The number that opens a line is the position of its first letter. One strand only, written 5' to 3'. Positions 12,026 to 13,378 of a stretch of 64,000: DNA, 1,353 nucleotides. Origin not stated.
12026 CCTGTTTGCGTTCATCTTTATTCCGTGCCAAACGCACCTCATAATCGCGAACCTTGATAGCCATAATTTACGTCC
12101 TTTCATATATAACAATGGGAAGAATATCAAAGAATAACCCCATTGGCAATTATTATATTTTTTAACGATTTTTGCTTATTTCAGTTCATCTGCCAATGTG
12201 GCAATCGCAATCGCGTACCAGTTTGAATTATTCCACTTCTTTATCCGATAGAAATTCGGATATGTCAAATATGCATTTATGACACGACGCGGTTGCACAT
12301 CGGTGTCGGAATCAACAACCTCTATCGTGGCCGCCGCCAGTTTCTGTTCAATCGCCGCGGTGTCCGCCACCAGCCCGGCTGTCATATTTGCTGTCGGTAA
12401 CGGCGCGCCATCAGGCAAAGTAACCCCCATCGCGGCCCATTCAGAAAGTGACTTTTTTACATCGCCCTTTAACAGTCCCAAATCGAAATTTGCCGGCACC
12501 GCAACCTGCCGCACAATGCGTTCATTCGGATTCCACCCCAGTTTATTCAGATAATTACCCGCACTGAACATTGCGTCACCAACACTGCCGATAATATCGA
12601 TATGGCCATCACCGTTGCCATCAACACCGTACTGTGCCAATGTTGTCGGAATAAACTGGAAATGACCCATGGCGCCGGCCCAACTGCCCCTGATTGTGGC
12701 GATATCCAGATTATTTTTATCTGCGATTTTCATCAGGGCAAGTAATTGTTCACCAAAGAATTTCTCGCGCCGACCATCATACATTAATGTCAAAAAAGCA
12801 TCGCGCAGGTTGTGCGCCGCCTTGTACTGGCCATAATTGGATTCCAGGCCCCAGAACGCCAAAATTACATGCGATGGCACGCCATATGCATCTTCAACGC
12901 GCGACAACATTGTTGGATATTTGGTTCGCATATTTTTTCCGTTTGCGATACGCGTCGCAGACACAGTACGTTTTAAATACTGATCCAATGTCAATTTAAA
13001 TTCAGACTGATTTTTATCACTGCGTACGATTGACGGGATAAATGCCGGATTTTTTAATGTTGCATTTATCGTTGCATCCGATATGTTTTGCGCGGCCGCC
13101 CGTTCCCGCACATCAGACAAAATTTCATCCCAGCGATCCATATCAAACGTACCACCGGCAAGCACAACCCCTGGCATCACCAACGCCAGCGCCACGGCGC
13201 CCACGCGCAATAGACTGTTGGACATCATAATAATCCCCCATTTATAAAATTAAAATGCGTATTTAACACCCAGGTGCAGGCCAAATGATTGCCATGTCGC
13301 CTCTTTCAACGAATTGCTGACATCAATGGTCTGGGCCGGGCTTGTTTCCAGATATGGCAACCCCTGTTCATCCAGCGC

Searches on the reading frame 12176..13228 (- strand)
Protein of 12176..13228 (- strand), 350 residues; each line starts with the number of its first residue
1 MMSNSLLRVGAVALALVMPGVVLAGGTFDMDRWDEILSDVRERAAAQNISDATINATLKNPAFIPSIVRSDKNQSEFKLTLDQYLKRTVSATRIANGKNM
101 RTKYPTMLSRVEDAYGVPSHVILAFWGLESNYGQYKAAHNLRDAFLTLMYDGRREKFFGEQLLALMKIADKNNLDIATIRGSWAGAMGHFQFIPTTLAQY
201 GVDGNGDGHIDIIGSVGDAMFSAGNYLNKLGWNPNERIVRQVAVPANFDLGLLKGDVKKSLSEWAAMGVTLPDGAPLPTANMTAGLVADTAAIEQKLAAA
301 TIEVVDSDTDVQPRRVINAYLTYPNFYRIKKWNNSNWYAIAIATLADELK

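Call 13: find_encoding_contigs(protein=window:12176-13228:-, flank=10000, max_places=1)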
Protein window:12176-13228:- (350 aa): 3 contigs read that carry it; 1 place shown.
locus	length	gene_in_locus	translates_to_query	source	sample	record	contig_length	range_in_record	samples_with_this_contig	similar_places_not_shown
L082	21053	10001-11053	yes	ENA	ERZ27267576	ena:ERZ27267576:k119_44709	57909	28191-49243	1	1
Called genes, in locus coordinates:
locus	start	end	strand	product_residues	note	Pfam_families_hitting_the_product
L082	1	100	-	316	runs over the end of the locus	PF04015:DUF362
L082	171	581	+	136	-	PF00376:MerR, PF13411:MerR_1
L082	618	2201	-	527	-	PF13091:PLDc_2, PF00614:PLDc (faint), PF13091:PLDc_2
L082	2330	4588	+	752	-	-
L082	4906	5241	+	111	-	-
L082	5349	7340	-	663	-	PF05649:Peptidase_M13_N, PF01431:Peptidase_M13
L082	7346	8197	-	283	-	PF04055:Radical_SAM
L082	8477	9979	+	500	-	PF17251:Pom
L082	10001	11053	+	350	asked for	PF13406:SLT_2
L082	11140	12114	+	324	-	PF21926:FeeM (weak), PF13444:Acetyltransf_5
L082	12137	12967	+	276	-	PF01553:Acyltransferase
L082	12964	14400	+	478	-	PF00587:tRNA-synt_2b, PF03129:HGTP_anticodon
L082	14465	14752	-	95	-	-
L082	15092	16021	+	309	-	PF00056:Ldh_1_N, PF03807:F420_oxidored, PF02866:Ldh_1_C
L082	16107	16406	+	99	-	PF14542:Acetyltransf_CG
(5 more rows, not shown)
